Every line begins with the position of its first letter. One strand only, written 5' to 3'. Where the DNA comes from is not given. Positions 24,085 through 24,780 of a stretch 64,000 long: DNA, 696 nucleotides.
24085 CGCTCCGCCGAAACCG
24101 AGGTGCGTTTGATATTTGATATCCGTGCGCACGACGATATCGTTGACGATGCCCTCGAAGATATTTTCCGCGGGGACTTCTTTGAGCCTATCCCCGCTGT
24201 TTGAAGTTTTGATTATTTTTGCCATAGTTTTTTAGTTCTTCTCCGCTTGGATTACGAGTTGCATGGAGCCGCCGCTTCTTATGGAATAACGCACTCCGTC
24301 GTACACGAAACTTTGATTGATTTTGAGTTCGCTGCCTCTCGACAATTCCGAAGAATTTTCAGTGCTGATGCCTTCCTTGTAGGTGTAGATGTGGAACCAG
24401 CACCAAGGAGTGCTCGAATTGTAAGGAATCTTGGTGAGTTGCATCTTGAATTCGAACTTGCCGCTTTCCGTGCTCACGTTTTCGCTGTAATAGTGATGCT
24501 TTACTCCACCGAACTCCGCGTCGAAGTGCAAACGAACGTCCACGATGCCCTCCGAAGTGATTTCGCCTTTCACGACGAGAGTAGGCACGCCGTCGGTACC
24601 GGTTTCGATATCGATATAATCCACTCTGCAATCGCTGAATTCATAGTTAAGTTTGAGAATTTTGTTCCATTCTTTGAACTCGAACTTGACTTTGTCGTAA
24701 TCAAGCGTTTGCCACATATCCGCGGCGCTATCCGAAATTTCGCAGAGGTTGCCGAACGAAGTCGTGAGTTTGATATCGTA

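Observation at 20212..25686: Unassigned ~130-aa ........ module: four tandem copies in one lipoprotein, one or two more in a second, inside a GH30 locus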

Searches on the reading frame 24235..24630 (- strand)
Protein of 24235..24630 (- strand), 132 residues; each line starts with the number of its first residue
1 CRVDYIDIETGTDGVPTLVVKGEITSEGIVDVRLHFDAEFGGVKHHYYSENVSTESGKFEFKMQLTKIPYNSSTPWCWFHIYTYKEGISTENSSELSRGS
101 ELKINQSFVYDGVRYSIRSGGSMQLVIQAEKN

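Call 10: find_homologous_proteins(query=A2, max_evalue=0.001)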
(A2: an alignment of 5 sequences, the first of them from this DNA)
Query A2 (5 sequences) (132 aa, profile of the alignment): 1 proteins with E <= 0.001 among 738 candidates.
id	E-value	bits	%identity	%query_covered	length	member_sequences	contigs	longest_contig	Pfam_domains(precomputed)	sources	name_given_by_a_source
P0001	1.1e-37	147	39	67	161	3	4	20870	-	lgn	-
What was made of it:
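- Tried and rejected: The search with five modules found a single fragment, P0001 (call 10).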

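Call 13: find_encoding_contigs(protein=P0001, flank=10000, max_places=6)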
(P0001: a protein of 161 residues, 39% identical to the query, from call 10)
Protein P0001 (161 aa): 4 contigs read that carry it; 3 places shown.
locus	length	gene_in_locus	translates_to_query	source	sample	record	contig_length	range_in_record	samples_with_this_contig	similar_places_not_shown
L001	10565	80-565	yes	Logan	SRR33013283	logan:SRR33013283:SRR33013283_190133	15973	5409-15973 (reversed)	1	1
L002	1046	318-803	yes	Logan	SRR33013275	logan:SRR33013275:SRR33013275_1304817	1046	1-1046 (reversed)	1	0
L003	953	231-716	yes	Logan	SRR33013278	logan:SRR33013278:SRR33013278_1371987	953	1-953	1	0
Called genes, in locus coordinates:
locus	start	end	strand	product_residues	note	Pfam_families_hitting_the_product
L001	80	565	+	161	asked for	-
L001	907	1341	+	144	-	PF00692:dUTPase, PF22769:DCD (weak)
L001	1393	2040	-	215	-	PF08713:DNA_alkylation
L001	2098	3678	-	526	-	PF07969:Amidohydro_3 (weak), PF01979:Amidohydro_1 (faint), PF07969:Amidohydro_3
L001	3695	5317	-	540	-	PF16499:Melibiase_2, PF17801:Melibiase_C (faint), PF16499:Melibiase_2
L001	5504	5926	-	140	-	PF00011:HSP20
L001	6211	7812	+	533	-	PF00370:FGGY_N, PF02782:FGGY_C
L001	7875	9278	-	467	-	PF01433:Peptidase_M1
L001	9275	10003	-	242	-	PF05239:PRC (faint)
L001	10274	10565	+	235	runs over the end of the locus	PF01520:Amidase_3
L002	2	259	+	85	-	?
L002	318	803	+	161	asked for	-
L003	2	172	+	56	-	?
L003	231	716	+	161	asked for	-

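Call 15: find_related_loci(query=A2, collection=genome_contigs, flank=10000)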
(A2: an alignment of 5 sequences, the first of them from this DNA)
Query A2 (132 aa) in genome_contigs; peptide patterns used: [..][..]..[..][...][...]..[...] (x = any residue, [..] = any of these).
22 stretches matched a pattern; 5 encode a relative of the query (tblastn E <= 1e-3); 5 distinct loci.
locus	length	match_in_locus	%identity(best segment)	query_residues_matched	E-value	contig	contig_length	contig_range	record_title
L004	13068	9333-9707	44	3-119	4e-29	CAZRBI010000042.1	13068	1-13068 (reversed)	MAG TPA_asm: uncultured Oscillospiraceae bacterium isolate SRP225648_co1_486 genome assembly, contig: NODE_12066_length_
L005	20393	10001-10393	41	3-130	2e-27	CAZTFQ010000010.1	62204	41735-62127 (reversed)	MAG TPA_asm: uncultured Christensenellaceae bacterium isolate SRP225648_co1_894 genome assembly, contig: NODE_741_length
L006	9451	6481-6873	39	1-130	6e-24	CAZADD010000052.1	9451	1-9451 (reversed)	MAG TPA_asm: uncultured Oscillospiraceae bacterium isolate SRP225648_co1_595 genome assembly, contig: NODE_18670_length_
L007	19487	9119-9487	40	8-131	8e-26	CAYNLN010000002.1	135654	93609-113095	MAG TPA_asm: uncultured Christensenella sp. isolate SRP225648_co1_61 genome assembly, contig: NODE_106_length_135654_cov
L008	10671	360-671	38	12-119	8e-16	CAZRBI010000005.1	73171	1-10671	MAG TPA_asm: uncultured Oscillospiraceae bacterium isolate SRP225648_co1_486 genome assembly, contig: NODE_513_length_73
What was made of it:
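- On Surface glycan-binding lipoprotein of a polysaccharide-utilisation locus (SGBP, SusE/F/BT3313 type): The relatives are Clostridia MAGs (call 15).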

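Call 19: search_protein_representatives(alignment_id=A2)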
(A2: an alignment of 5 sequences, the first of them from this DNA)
Query: 5 sequences, 135 profile positions. Proteins with E-value up to 0.001 (for the whole library): 53; up to 1e-10: 35; up to 1e-30: 23. The best 53 are listed.
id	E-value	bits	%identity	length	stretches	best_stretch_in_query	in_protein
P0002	2.0e-185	623.5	-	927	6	1-133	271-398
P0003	1.7e-152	516.9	-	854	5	2-133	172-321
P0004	1.1e-144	491.6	-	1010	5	2-134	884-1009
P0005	8.0e-137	466.2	-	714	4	2-134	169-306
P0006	3.1e-133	454.6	-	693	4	1-134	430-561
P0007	4.7e-131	447.5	-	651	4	1-133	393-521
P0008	2.3e-125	429.1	-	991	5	1-130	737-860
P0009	4.5e-110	379.6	-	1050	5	2-132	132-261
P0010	6.6e-105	362.8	-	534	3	1-131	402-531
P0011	5.6e-100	346.9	-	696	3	3-133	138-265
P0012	2.2e-97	338.5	-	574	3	1-126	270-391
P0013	1.8e-95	332.3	-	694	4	1-131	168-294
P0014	6.4e-90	314.3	-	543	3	2-130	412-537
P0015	1.1e-89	313.5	-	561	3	3-131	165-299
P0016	1.2e-78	277.8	-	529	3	2-130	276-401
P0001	3.6e-38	146.8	-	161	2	2-102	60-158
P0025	7.0e-27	110.3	-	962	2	3-128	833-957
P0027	3.5e-22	95.0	-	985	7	5-90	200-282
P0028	1.1e-17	80.5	-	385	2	1-126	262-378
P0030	3.7e-16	75.5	-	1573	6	2-72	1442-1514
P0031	5.4e-16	75.0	-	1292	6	2-82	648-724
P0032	1.3e-15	73.8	-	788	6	10-88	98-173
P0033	3.1e-13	66.1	-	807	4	2-71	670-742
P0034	3.9e-12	62.5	-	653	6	5-89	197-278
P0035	1.5e-11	60.6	-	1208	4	4-70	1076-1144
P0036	2.7e-09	53.3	-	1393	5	11-96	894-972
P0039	7.9e-08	48.6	-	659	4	6-85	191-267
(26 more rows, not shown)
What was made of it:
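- Tried and rejected: The exhaustive profile search was needed (call 19).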

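Call 22: search_protein_families(library=pfam, proteins=[P0027, P0030, P0031, P0032, P0033, P0034, P0035, P0036, P0039], max_evalue=0.001)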
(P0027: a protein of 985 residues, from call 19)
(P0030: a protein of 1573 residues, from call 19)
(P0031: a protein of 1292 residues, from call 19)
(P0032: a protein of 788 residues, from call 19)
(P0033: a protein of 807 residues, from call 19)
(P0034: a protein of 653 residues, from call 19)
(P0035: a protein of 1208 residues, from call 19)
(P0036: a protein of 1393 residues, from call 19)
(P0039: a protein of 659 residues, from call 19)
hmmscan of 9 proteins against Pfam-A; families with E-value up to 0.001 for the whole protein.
P0027 (985 aa): 5 families
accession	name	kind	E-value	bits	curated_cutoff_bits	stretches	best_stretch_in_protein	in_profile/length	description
PF08481.16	GBS_Bsp-like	-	6.6e-173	561.7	31.6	7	502-586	2-88/92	GBS Bsp-like repeat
PF13529.12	Peptidase_C39_2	-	4.6e-16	60.1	24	1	807-942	2-142/143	Peptidase_C39 like family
PF18968.5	DUF5707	-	3.2e-09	37.1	26.8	0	711-743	14-46/98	Family of unknown function (DUF5707)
PF18452.7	Ig_6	-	8.6e-06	26.1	25.5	0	631-667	36-72/128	Immunoglobulin domain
PF10908.13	Tlde1_dom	-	0.00046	21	30.1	0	455-486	64-95/120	Tlde1 domain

P0030 (1573 aa): 6 families
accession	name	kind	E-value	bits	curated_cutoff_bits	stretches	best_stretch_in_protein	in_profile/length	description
PF13472.12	Lipase_GDSL_2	-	1.6e-23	84.6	32.9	1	338-520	1-177/178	GDSL-like Lipase/Acylhydrolase family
PF00657.28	Lipase_GDSL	-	3e-17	63.9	23.6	1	336-525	1-207/208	GDSL-like Lipase/Acylhydrolase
PF09479.16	Flg_new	-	4.1e-07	30.5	27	1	36-106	1-65/65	Listeria-Bacteroides repeat domain (List_Bact_rpt)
PF18998.6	Flg_new_2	-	5.2e-07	30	23.6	1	46-110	8-72/73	Divergent InlB B-repeat domain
PF14289.11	DUF4369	-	0.0001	23.2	25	0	1324-1397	31-84/91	Domain of unknown function (DUF4369)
PF06439.18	3keto-disac_hyd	-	0.0001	22.9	26.8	0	178-275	66-147/187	3-keto-disaccharide hydrolase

P0031 (1292 aa): 3 families
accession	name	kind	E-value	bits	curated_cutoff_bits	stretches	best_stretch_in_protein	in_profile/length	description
PF13472.12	Lipase_GDSL_2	-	5.6e-24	86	32.9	1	308-485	1-177/178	GDSL-like Lipase/Acylhydrolase family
PF00657.28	Lipase_GDSL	-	7.3e-16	59.4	23.6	1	306-489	1-206/208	GDSL-like Lipase/Acylhydrolase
PF14289.11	DUF4369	-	0.00082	20.3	25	0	1171-1233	2-59/91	Domain of unknown function (DUF4369)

P0032 (788 aa): 5 families
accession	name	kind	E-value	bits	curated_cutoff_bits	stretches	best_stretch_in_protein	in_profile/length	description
PF08481.16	GBS_Bsp-like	-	2.8e-143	466.8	31.6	6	394-478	2-88/92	GBS Bsp-like repeat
PF01520.23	Amidase_3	-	5.8e-52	176.7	27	1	597-784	1-173/174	N-acetylmuramoyl-L-alanine amidase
PF18452.7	Ig_6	-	4.6e-08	33.4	25.5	0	422-477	36-91/128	Immunoglobulin domain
PF18968.5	DUF5707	-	6e-05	23.4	26.8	0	297-337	13-53/98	Family of unknown function (DUF5707)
PF23861.1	Ribophorin_II_2nd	-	8.6e-05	23.1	23.4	0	135-162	73-101/105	Ribophorin II second domain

P0033 (807 aa): 4 families
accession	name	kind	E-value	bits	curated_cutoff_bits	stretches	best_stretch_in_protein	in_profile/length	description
PF18998.6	Flg_new_2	-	2.6e-08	34.2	23.6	1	57-113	15-71/73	Divergent InlB B-repeat domain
PF14289.11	DUF4369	-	0.00015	22.7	25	0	400-439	23-60/91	Domain of unknown function (DUF4369)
PF21601.3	GldM_2nd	-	0.00021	22.2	24.4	0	156-181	13-38/98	GldM second domain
PF09479.16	Flg_new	-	0.00087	19.8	27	1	59-110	15-65/65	Listeria-Bacteroides repeat domain (List_Bact_rpt)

P0034 (653 aa): 6 families
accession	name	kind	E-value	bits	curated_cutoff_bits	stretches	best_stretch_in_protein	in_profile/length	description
PF08481.16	GBS_Bsp-like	-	9.1e-140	455.5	31.6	6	397-484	2-91/92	GBS Bsp-like repeat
PF18968.5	DUF5707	-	4.7e-09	36.5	26.8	0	604-644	14-54/98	Family of unknown function (DUF5707)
PF23861.1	Ribophorin_II_2nd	-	5.1e-07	30.3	23.4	0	230-279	45-97/105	Ribophorin II second domain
PF13649.12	Methyltransf_25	-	0.00025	22.1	27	0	166-225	23-82/97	Methyltransferase domain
PF14889.11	PBP-Tp47_a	-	0.00029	20.9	25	0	195-317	38-153/164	Penicillin-binding protein Tp47 domain a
PF23273.1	DUF7076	-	0.00036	21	27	0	437-469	27-58/119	Domain of unknown function (DUF7076)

P0035 (1208 aa): 5 families
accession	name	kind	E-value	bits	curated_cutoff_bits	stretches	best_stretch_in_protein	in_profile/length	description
PF13472.12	Lipase_GDSL_2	-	1.6e-27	97.6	32.9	1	335-512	1-177/178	GDSL-like Lipase/Acylhydrolase family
PF00657.28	Lipase_GDSL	-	1.7e-19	71.2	23.6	1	333-516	1-206/208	GDSL-like Lipase/Acylhydrolase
PF18998.6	Flg_new_2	-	1.4e-07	31.8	23.6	1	49-113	8-72/73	Divergent InlB B-repeat domain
PF05506.17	PLipase_C_C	-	1.7e-06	29.3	24.4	0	676-749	11-73/80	Bacterial phospholipase C, C-terminal domain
PF09479.16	Flg_new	-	2.3e-05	24.8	27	1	39-109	1-65/65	Listeria-Bacteroides repeat domain (List_Bact_rpt)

P0036 (1393 aa): 4 families
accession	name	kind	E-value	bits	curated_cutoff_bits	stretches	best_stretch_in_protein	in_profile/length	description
PF13472.12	Lipase_GDSL_2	-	2.6e-25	90.4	32.9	1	394-578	1-177/178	GDSL-like Lipase/Acylhydrolase family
PF00657.28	Lipase_GDSL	-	7.9e-17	62.5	23.6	1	392-583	1-207/208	GDSL-like Lipase/Acylhydrolase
PF18998.6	Flg_new_2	-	3.6e-16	59.3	23.6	2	124-184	10-72/73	Divergent InlB B-repeat domain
PF09479.16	Flg_new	-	3.5e-08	33.9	27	2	113-180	1-65/65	Listeria-Bacteroides repeat domain (List_Bact_rpt)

P0039 (659 aa): 2 families
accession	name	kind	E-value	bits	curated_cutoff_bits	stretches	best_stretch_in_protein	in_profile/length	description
PF08481.16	GBS_Bsp-like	-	4e-96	315.6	31.6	4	188-272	2-88/92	GBS Bsp-like repeat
PF18452.7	Ig_6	-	4.3e-07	30.2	25.5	0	409-471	24-87/128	Immunoglobulin domain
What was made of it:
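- Closest known: GBS Bsp-like repeat, Pfam PF08481. Same: PF08481 proteins are pulled in by the module profile in the exhaustive search (calls 19, 22).
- PF08481 repeats accompany Amidase_3 and a Peptidase_C39-like domain in the hits P0032 and P0027 (call 22).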

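Call 39: find_encoding_contigs(protein=P0002, flank=10000, max_places=3)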
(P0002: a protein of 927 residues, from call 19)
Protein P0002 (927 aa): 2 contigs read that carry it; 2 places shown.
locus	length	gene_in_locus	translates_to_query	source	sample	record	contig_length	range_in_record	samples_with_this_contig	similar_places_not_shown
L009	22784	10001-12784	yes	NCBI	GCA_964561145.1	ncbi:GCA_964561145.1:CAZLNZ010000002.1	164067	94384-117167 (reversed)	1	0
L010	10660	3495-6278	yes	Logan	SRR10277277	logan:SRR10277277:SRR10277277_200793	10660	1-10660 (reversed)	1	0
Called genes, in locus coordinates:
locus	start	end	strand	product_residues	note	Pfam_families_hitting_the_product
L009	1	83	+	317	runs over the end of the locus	PF00356:LacI, PF13407:Peripla_BP_4, PF00532:Peripla_BP_1, PF13377:Peripla_BP_3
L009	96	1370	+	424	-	PF13531:SBP_bac_11 (faint), PF01547:SBP_bac_1, PF13416:SBP_bac_8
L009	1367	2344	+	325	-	PF00528:BPD_transp_1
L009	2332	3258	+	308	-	PF00528:BPD_transp_1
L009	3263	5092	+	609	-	PF00005:ABC_tran, PF13304:AAA_21 (faint), PF17912:OB_MalK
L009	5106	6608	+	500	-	PF02055:Glyco_hydro_30, PF02057:Glyco_hydro_59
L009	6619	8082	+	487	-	-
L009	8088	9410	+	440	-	PF02055:Glyco_hydro_30, PF17189:Glyco_hydro_30C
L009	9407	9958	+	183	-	-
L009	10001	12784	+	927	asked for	-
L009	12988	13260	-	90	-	PF13635:DUF4143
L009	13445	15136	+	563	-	PF02450:LCAT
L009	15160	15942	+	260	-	PF09414:RNA_ligase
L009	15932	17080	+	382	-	PF01966:HD, PF13671:AAA_33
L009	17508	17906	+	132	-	-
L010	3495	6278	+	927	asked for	-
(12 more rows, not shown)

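Call 40: find_encoding_contigs(protein=P0010, flank=10000, max_places=3)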
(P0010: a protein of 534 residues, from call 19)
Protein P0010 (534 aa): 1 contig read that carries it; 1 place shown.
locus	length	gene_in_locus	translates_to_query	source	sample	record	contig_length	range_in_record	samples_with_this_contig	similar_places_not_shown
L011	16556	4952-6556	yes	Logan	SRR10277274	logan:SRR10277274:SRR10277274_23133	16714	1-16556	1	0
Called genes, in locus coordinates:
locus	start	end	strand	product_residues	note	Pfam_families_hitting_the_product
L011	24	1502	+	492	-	PF02055:Glyco_hydro_30, PF02057:Glyco_hydro_59 (weak)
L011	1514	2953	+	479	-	-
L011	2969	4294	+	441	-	PF02055:Glyco_hydro_30, PF17189:Glyco_hydro_30C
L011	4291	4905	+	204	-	-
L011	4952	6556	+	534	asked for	-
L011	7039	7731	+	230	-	PF04973:NMN_transporter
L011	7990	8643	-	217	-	PF00881:Nitroreductase (faint), PF14512:TM1586_NiRdase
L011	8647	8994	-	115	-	PF12802:MarR_2 (weak), PF01022:HTH_5, PF12840:HTH_20 (weak)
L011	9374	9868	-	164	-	-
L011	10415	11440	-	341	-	PF00294:PfkB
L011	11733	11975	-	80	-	PF04014:MazE_antitoxin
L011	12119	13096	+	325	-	PF19568:Spore_III_AA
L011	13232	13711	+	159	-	-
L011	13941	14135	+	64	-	PF06686:SpoIIIAC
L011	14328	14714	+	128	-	PF06686:SpoIIIAC (faint)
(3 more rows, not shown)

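Call 41: find_encoding_contigs(protein=P0028, flank=10000, max_places=2)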
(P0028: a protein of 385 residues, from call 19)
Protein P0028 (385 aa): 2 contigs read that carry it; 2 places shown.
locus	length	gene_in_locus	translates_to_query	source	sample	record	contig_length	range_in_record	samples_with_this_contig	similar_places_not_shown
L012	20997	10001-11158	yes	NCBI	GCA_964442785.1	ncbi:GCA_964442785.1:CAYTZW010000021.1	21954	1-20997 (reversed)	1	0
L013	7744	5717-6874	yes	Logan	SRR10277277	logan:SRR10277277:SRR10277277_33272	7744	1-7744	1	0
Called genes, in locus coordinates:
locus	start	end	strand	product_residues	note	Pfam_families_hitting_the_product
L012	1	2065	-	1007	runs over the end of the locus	?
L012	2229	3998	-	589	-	PF00664:ABC_membrane, PF02463:SMC_N (faint), PF00005:ABC_tran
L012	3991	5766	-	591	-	PF00664:ABC_membrane, PF00005:ABC_tran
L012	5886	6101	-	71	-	PF02609:Exonuc_VII_S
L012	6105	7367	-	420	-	PF13742:tRNA_anti_2, PF01336:tRNA_anti-codon, PF02601:Exonuc_VII_L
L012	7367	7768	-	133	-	PF01029:NusB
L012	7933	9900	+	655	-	-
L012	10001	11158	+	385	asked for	-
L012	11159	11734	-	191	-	-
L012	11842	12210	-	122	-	PF00453:Ribosomal_L20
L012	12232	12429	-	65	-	PF01632:Ribosomal_L35p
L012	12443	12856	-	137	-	PF05198:IF3_N, PF00707:IF3_C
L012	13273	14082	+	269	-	-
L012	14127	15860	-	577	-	PF07973:tRNA_SAD, PF00587:tRNA-synt_2b, PF03129:HGTP_anticodon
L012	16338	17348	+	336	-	PF01628:HrcA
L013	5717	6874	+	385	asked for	-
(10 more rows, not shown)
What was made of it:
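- The most divergent family member (P0028) sits among housekeeping genes (call 41).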

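Call 42: find_encoding_contigs(protein=P0013, flank=10000, max_places=2)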
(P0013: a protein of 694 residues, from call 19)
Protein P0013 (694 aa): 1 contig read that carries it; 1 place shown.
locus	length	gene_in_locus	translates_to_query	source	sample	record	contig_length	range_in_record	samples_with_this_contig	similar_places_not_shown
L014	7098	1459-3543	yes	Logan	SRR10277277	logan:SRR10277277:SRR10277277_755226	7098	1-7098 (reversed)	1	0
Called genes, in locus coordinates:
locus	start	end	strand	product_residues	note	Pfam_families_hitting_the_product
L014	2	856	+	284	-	?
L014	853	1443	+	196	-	-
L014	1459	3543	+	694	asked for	-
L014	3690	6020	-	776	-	PF01841:Transglut_core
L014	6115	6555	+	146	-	PF00636:Ribonuclease_3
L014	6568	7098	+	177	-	?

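Call 43: find_encoding_contigs(protein=P0009, flank=10000, max_places=2)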
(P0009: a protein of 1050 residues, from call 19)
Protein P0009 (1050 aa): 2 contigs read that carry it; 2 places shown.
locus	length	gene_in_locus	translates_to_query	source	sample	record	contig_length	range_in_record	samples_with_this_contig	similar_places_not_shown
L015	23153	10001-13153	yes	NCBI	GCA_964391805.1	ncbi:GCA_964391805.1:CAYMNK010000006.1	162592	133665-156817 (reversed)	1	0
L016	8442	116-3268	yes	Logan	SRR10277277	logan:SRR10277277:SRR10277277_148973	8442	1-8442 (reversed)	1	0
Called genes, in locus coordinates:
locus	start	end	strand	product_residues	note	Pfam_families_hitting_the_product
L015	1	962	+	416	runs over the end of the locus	PF01547:SBP_bac_1, PF13416:SBP_bac_8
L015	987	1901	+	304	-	PF00528:BPD_transp_1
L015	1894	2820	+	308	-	PF00528:BPD_transp_1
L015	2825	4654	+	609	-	PF00005:ABC_tran, PF13304:AAA_21 (faint), PF17912:OB_MalK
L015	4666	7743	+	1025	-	PF02055:Glyco_hydro_30, PF02057:Glyco_hydro_59 (weak)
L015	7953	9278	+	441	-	PF02055:Glyco_hydro_30, PF17189:Glyco_hydro_30C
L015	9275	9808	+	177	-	-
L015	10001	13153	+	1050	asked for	PF17994:Glft2_N (faint)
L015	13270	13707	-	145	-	PF13635:DUF4143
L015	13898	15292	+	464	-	-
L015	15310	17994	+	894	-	PF03009:GDPD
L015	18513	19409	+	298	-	PF00126:HTH_1, PF03466:LysR_substrate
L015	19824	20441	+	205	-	PF13189:Cytidylate_kin2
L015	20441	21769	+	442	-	PF01554:MatE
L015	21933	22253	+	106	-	-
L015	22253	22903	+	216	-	-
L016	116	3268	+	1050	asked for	PF17994:Glft2_N (faint)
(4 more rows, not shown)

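Call 76: search_protein_families(library=pfam, proteins=[P0006, P0009, P0011, P0025, P0003], max_evalue=0.01)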
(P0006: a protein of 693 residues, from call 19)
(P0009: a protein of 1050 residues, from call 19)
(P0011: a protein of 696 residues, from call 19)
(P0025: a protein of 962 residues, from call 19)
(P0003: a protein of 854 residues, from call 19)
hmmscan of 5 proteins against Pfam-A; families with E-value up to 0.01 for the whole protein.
P0006 (693 aa): 1 family
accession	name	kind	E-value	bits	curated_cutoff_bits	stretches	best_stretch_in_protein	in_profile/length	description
PF17994.7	Glft2_N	-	1.4e-06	28.7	26.1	0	594-637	87-129/140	Galactofuranosyltransferase 2 N-terminal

P0009 (1050 aa): 1 family
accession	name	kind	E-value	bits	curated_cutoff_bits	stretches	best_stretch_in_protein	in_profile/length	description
PF17994.7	Glft2_N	-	2.4e-06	27.9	26.1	1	811-865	74-128/140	Galactofuranosyltransferase 2 N-terminal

P0011 (696 aa): 0 families

P0025 (962 aa): 3 families
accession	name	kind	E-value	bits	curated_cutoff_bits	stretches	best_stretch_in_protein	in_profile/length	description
PF02055.22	Glyco_hydro_30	-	2.5e-32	112.7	23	1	88-430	3-347/348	Glycosyl hydrolase family 30 TIM-barrel domain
PF02057.21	Glyco_hydro_59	-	2.3e-07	30.9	27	1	173-355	79-230/294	Glycosyl hydrolase family 59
PF17189.10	Glyco_hydro_30C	-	5.9e-06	26.8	22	1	445-500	8-65/65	Glycosyl hydrolase family 30 beta sandwich domain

P0003 (854 aa): 0 families
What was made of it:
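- Closest known: GlfT2 N-terminal beta-sandwich domain. Same: The match lies over module residues ~30-75 (call 76).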
